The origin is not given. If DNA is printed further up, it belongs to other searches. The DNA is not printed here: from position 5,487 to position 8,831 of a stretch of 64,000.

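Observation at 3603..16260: Eight-gene operon with no ATPase: two CUT1 permease pairs, each led by a ~1000-aa extracytoplasmic protein, bracketing an NHL propeller and a YIP1 membrane protein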

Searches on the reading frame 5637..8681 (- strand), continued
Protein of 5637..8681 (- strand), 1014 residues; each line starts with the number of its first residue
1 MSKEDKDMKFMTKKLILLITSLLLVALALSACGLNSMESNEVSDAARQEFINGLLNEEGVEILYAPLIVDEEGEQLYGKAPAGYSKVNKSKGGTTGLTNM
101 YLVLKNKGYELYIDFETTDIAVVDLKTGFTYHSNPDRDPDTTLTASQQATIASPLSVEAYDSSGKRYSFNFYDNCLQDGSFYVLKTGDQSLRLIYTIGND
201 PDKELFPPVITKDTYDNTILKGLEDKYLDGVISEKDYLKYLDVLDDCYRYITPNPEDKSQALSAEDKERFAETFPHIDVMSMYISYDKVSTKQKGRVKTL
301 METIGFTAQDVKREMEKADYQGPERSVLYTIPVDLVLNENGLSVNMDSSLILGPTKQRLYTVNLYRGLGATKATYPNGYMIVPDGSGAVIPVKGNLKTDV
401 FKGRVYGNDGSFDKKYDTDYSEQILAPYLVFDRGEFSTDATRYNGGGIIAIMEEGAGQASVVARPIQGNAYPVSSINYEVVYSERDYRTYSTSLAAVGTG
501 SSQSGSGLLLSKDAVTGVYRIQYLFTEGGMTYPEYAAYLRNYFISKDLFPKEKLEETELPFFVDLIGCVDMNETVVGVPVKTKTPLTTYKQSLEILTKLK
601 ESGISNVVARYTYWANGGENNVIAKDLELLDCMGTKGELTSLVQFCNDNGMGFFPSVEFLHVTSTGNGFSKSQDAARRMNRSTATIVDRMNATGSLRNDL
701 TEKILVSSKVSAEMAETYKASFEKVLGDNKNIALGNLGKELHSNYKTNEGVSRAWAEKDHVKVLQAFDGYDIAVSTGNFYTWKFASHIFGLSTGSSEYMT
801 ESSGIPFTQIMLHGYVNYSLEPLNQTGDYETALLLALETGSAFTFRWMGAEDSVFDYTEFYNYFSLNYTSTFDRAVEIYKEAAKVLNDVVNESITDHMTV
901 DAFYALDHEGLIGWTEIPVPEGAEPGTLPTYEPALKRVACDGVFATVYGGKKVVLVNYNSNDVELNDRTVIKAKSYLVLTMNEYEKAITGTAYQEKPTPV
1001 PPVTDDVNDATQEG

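Call 20: find_related_loci(query=A1, collection=genome_contigs, flank=10000)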
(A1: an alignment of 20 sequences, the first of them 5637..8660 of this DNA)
Query A1 (1007 aa) in genome_contigs; peptide patterns used: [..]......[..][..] (x = any residue, [..] = any of these).
599 stretches matched a pattern (row limit reached: there are more); 543 encode a relative of the query (tblastn E <= 1e-3); the best 80 are kept; 80 distinct loci.
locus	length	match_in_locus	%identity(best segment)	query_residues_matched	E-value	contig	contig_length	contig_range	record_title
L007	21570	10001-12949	85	25-1007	0e+0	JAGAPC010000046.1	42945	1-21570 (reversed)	MAG: Clostridia bacterium isolate RGIG8645 Water_deer_Cecum.Co__c1260290, whole genome shotgun sequence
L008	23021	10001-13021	77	1-1007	0e+0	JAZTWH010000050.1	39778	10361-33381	MAG: Eubacteriales bacterium isolate T1900045334_YK20190023.MAGScoT_cleanbin_000043 SGB_6572_k141_144818, whole genome s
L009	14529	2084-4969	78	1-981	0e+0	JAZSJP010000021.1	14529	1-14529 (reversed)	MAG: Eubacteriales bacterium isolate T1900044564_TS20190030.MAGScoT_cleanbin_000039 SGB_388_k141_1372322, whole genome s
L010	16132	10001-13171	66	1-1007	0e+0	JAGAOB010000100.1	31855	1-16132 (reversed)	MAG: Clostridia bacterium isolate RGIG8618 Water_deer_Cecum.Co__c1223515, whole genome shotgun sequence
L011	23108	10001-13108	64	1-1007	0e+0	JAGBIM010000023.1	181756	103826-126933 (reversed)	MAG: Clostridia bacterium isolate RGIG9149 Water_deer_Rectum.Co__c973327, whole genome shotgun sequence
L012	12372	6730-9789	60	1-1007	0e+0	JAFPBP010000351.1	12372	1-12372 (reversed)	MAG: Clostridia bacterium isolate RGIG995 Dairy_cattle_Rectum.Co__c4194124, whole genome shotgun sequence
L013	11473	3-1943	88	361-1007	0e+0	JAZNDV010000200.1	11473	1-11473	MAG: Eubacteriales bacterium isolate T1900044725_TS20190191.MAGScoT_cleanbin_000025 SGB_1933_k141_2774155, whole genome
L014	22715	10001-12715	42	4-969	0e+0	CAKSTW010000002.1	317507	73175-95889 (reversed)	MAG: uncultured Eubacteriales bacterium isolate REFINED_METABAT215_TOP10_CONTIGS_1500_ASSEMBLY_K77_MERGED__Hadza_MoBio_h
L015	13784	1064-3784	40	1-969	0e+0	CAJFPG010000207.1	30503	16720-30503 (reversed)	Candidatus Geddesella stercoravicola isolate Coassembly_mag_563 genome assembly, contig: MAGpy_11413_min2k_bin_563_fak87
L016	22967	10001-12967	38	3-970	0e+0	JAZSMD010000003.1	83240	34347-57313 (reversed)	MAG: Eubacteriales bacterium isolate T1900044555_TS20190021.MAGScoT_cleanbin_000068 SGB_294_k141_220105, whole genome sh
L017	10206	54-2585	43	77-969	0e+0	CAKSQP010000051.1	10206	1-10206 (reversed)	MAG: uncultured Eubacteriales bacterium isolate REFINED_METABAT215_TOP10_CONTIGS_1500_ASSEMBLY_K77_MERGED__Hadza_MoBio_h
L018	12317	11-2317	41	176-970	1e-180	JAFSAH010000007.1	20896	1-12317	MAG: Clostridia bacterium isolate RGIG2960 Goat_Rectum-1__c91169, whole genome shotgun sequence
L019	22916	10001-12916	37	6-991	0e+0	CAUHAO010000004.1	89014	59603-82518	MAG TPA_asm: uncultured Eubacteriales bacterium isolate SRR16280022_bin.20_MetaWRAP_v1.3_MAG genome assembly, contig: ER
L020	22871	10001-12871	37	8-973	0e+0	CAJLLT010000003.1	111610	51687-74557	MAG TPA_asm: uncultured Clostridiales bacterium isolate ERR321613-bin.34 genome assembly, contig: NODE_98_length_111610_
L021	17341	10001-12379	27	91-912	3e-83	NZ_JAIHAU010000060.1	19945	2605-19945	MAG: Mahella sp. isolate M2_7_6_bin.2 scaffold_1912, whole genome shotgun sequence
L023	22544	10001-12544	26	7-963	7e-68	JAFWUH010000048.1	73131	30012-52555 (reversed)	MAG: Clostridia bacterium isolate RGIG6077 Sheep_Omasum.Co__c2117595, whole genome shotgun sequence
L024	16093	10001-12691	26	2-969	5e-64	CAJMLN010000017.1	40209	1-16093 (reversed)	TPA_asm: uncultured bacterium isolate ERR1430441-bin.54 genome assembly, contig: NODE_1440_length_40209_cov_7.239777, wh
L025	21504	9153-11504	27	67-893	5e-64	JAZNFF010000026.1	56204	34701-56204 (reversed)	MAG: Acutalibacteraceae bacterium isolate T1900044715_TS20190181.MAGScoT_cleanbin_000008 SGB_1868_k141_1073576, whole ge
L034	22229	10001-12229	25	104-890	6e-56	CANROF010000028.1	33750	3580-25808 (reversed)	MAG: uncultured Oscillospiraceae bacterium isolate Lapin-020__bin84 genome assembly, contig: Lapin-020__NODE_1525_length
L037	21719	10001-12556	25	98-890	6e-55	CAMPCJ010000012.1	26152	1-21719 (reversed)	MAG: uncultured Clostridia bacterium isolate SRR873610_bin.94_metaWRAP_v1.3_MAG genome assembly, contig: NODE_2913_lengt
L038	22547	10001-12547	24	90-890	3e-54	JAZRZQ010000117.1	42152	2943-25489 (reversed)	MAG: Eubacteriales bacterium isolate T1900044946_TS20190412.MAGScoT_cleanbin_000017 SGB_3482_k141_506627, whole genome s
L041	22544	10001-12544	26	52-904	3e-53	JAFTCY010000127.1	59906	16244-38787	MAG: Clostridia bacterium isolate RGIG3705 Goat_Rumen.Co__c2688200, whole genome shotgun sequence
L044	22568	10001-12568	25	90-894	1e-51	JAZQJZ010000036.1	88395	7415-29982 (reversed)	MAG: Eubacteriales bacterium isolate T1900044616_TS20190082.MAGScoT_cleanbin_000020 SGB_852_k141_48568, whole genome sho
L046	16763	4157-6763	24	88-958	5e-52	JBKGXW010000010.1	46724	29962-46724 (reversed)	MAG: Halanaerobiales bacterium isolate C1M08_10 NODE_207_length_46724_cov_24.804838, whole genome shotgun sequence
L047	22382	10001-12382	24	95-971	1e-50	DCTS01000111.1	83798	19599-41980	MAG TPA_asm: Lachnoclostridium sp. UBA1434 UBA1434_contig_15726, whole genome shotgun sequence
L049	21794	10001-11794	26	323-978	8e-50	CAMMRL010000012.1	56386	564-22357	MAG: uncultured Clostridia bacterium isolate ERR4836886_bin.6_MetaWRAP_v1.1_MAG genome assembly, contig: NODE_176_length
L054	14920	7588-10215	25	90-963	2e-48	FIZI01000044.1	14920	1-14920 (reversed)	uncultured Clostridia bacterium genome assembly, contig: 5047, whole genome shotgun sequence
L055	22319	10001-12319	24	104-959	3e-48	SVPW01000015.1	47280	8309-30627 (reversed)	MAG: Oscillospiraceae bacterium isolate SIG601 NODE_17234_length_47280_cov_2.380442, whole genome shotgun sequence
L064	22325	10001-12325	24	95-911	4e-46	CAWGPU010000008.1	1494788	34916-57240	MAG: uncultured Haloplasmataceae bacterium isolate MFD05502.bin.1.178 genome assembly, contig: contig_909, whole genome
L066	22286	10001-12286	23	95-893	9e-46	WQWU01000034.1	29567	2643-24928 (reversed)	MAG: Treponema sp. isolate Emb289P3bin117 Ga0123356_10001130, whole genome shotgun sequence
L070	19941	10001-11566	26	355-893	2e-44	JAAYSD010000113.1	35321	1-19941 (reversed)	MAG: Clostridiales bacterium isolate AS23ysBPME_280 286641_AS23, whole genome shotgun sequence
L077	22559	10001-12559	25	90-894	2e-54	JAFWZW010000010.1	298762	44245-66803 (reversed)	MAG: Clostridia bacterium isolate RGIG6222 Sheep_Rectum-2__c458205, whole genome shotgun sequence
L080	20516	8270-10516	24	104-894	6e-43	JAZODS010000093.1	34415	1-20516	MAG: Lachnospiraceae bacterium isolate T1900044751_TS20190417.MAGScoT_cleanbin_000032 SGB_2216_k141_38081, whole genome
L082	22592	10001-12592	24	19-979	3e-42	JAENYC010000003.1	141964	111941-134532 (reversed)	MAG: Haloplasma contractile isolate B5_bin.1 B5_bin1_NODE_54_length_141964_cov_8.958177, whole genome shotgun sequence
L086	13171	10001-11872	25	271-887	1e-41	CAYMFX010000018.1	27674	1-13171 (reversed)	MAG TPA_asm: uncultured Ruminiclostridium sp. isolate SRP287540_co2_325 genome assembly, contig: NODE_1763_length_27674_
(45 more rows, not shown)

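Call 25: search_protein_families(library=pfam, proteins=[L023:7815-9980:+, L037:7601-9781:+, L046:1797-4022:+, L005:1055-1732:+, L005:1779-2675:+, L014:15011-16906:+, L024:229-2031:-, L021:7883-9850:+], max_evalue=0.001)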
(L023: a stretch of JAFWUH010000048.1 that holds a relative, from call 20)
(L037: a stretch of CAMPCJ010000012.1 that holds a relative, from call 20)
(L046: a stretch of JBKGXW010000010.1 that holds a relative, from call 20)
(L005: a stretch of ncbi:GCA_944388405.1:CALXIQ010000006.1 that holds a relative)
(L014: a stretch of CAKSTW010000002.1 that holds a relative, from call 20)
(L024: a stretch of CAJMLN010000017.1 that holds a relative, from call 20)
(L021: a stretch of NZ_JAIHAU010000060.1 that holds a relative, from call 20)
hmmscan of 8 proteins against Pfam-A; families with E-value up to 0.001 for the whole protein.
L023:7815-9980:+ (721 aa): 4 families
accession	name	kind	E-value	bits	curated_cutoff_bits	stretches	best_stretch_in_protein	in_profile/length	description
PF04893.22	Yip1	-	5.2e-12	46.4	28.6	1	525-695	1-171/173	Yip1 domain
PF01436.27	NHL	-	3.6e-11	43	20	1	66-92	1-27/28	NHL repeat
PF17170.10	DUF5128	-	4e-05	23.4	22.9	0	77-188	7-113/321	6-bladed beta-propeller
PF06739.17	SBBP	-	0.00011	22.5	20.5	0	235-252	13-30/38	Beta-propeller repeat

L037:7601-9781:+ (726 aa): 3 families
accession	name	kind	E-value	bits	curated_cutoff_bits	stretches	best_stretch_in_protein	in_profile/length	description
PF04893.22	Yip1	-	8.1e-15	55.6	28.6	1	532-699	2-171/173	Yip1 domain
PF01436.27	NHL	-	4.8e-06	26.8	20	0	128-143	13-28/28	NHL repeat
PF06739.17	SBBP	-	3.4e-05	24.2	20.5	0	182-197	19-34/38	Beta-propeller repeat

L046:1797-4022:+ (741 aa): 3 families
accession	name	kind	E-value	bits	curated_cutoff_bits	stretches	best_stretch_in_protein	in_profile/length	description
PF04893.22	Yip1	-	4.3e-19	69.5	28.6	1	545-715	1-171/173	Yip1 domain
PF01436.27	NHL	-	3.7e-11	42.9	20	1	116-142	1-27/28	NHL repeat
PF08450.18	SGL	-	0.00063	19.9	26.3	0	78-162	145-228/246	SMP-30/Gluconolactonase/LRE-like region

L005:1055-1732:+ (225 aa): 4 families
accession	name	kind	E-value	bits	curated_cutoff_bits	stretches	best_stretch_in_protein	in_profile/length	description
PF00005.33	ABC_tran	-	6.4e-34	117.9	25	1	25-174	1-137/137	ABC transporter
PF13175.12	AAA_15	-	1.1e-07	32.2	32.1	0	160-209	325-374/374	AAA ATPase domain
PF02463.25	SMC_N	-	1.3e-07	31.7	40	1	36-218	25-211/220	RecF/RecN/SMC N terminal domain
PF13304.12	AAA_21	-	1.4e-06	29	27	0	143-210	235-304/304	AAA domain, putative AbiEii toxin, Type IV TA system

L005:1779-2675:+ (298 aa): 6 families
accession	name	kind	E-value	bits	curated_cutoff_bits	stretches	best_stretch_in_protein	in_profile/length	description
PF00005.33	ABC_tran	-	1e-34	120.5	25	1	21-169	1-136/137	ABC transporter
PF02463.25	SMC_N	-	1.1e-07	32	40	1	32-216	25-213/220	RecF/RecN/SMC N terminal domain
PF13304.12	AAA_21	-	4.7e-07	30.6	27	1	128-204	224-302/304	AAA domain, putative AbiEii toxin, Type IV TA system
PF04014.23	MazE_antitoxin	-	6.7e-05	23.2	24.7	1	257-294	4-40/48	Antidote-toxin recognition MazE, bacterial antitoxin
PF13555.12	AAA_29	-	0.00043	20.4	27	1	25-48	16-39/61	P-loop containing region of AAA domain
PF03193.22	RsgA_GTPase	-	0.00053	20.3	30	0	17-53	93-128/174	RsgA GTPase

L014:15011-16906:+ (631 aa): 5 families
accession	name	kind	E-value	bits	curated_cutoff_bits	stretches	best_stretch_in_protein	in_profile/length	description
PF00005.33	ABC_tran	-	6.1e-33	114.8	25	1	399-554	1-137/137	ABC transporter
PF00664.28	ABC_membrane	-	3.7e-06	27.2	28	1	61-324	7-267/274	ABC transporter transmembrane region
PF13304.12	AAA_21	-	6.1e-06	27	27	0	413-435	3-25/304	AAA domain, putative AbiEii toxin, Type IV TA system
PF13401.12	AAA_22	-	7e-05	23.6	27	1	411-569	7-105/130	AAA domain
PF02463.25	SMC_N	-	0.00014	21.8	40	0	433-595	104-210/220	RecF/RecN/SMC N terminal domain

L024:229-2031:- (600 aa): 3 families
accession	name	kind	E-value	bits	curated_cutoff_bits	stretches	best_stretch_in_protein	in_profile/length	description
PF00664.28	ABC_membrane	-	1.7e-32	113.6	28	1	21-285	1-256/274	ABC transporter transmembrane region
PF00005.33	ABC_tran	-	4.7e-25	89.2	25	1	374-522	2-137/137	ABC transporter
PF02463.25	SMC_N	-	1e-07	32.1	40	1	330-564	53-211/220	RecF/RecN/SMC N terminal domain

L021:7883-9850:+ (655 aa): 6 families
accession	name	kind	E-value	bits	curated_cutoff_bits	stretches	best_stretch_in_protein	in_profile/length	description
PF01436.27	NHL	-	3.6e-15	55.6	20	2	112-137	1-26/28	NHL repeat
PF04893.22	Yip1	-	5.7e-15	56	28.6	1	459-628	1-170/173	Yip1 domain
PF08450.18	SGL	-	2.3e-06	27.8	26.3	1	76-154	147-224/246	SMP-30/Gluconolactonase/LRE-like region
PF07719.23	TPR_2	-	0.00015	22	27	0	341-370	4-33/34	Tetratricopeptide repeat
PF13432.12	TPR_16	-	0.00016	22.5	32.7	1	351-392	10-51/65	Tetratricopeptide repeat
PF13414.12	TPR_11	-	0.00024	21.2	26.8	1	348-385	4-41/42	TPR repeat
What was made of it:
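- NHL and Yip1 are fused in many loci (call 25).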

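Call 29: predict_structure(alignment_id=A1)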
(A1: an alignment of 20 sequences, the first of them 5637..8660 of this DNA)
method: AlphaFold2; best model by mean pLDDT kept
length: 1007 residues; sequences in the alignment: 20
mean_pLDDT: 79.3   pTM: 0.77
mean pLDDT of the five models: 79.3, 78.6, 77.9, 77.7, 74.1
residues with pLDDT >= 90: 329; 70-90: 458; 50-70: 140; < 50: 80
segments of 3 or more residues with pLDDT < 50: 1-3, 19-33, 482-499, 610-615, 685-687, 788-796, 988-1007
pLDDT, mean of each block of 10 residues (from residue 1): 52 55 34 60 87 89 79 83 89 95 94 94 92 86 90 75 88 90 94 70 89 93 92 92 81 71 71 82 81 87 77 64 94 95 79 89 81 77 79 82 64 69 87 73 93 89 84 82 38 37 64 94 90 93 89 92 75 80 95 94 72 52 83 92 87 51 73 75 51 64 81 85 83 79 83 91 89 91 67 56 91 84 89 91 79 65 92 94 90 82 60 77 70 88 92 90 92 92 62 44 36
secondary structure, 60 per line:
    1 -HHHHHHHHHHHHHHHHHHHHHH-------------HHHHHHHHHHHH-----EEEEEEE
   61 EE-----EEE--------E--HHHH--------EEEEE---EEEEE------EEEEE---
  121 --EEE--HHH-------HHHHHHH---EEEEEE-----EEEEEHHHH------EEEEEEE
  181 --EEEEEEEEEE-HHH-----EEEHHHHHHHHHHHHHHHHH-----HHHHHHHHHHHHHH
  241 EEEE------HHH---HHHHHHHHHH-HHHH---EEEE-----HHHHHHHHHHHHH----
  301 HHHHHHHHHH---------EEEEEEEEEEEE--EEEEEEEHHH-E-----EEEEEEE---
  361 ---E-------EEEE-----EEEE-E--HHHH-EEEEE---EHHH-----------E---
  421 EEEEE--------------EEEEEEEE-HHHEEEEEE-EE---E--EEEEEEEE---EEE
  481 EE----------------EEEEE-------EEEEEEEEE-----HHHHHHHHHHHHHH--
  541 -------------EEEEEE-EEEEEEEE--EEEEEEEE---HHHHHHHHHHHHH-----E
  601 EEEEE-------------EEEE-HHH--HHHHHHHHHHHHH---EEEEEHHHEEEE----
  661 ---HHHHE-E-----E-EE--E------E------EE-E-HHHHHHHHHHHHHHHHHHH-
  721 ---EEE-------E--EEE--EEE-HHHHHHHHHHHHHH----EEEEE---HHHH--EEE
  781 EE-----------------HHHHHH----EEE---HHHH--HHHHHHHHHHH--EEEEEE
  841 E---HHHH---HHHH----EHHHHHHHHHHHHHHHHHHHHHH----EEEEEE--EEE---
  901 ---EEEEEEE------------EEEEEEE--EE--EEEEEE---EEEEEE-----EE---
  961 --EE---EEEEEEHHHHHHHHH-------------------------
elements in order (helices of 4 or more, strands of 3 or more residues): H2-23 H37-48 E54-62 E68-70 H82-85 E94-98 E102-106 E113-117 E123-125 H138-144 E148-153 E159-163 H164-167 E174-180 E183-192 E202-204 H205-221 H227-240 E241-244 H257-266 H268-271 E275-278 H284-296 H301-310 E320-331 E334-340 E351-357 E372-375 E381-384 H389-392 E394-398 E421-425 E440-447 E452-457 E467-474 E478-482 E499-503 E511-519 H525-538 E554-559 E561-568 E571-578 H582-594 E600-605 E619-622 H629-641 E645-649 E653-656 H664-667 H701-719 E724-726 E737-739 E742-744 H746-759 E764-768 H772-775 E778-782 H800-805 E810-812 H816-819 H822-832 E835-841 H845-848 H852-855 H861-882 E887-892 E895-897 E904-910 E923-929 E936-941 E945-950 E968-973 H974-982
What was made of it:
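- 5637..8660 (-): g6: DUF5696 lipoprotein (1007 aa; lipobox LSAC) with a GH129/GH101/GH31-type architecture: N-terminal beta-sandwich, (beta/alpha)8 barrel and C-terminal beta-sandwich. The GH129 acid/base is absent. AF2 pLDDT 79 (call 29).
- Tried and rejected: Set aside, because the model places it at the end of helix alpha7 on the N-terminal side of strand beta8, away from the usual active-site face (call 29).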
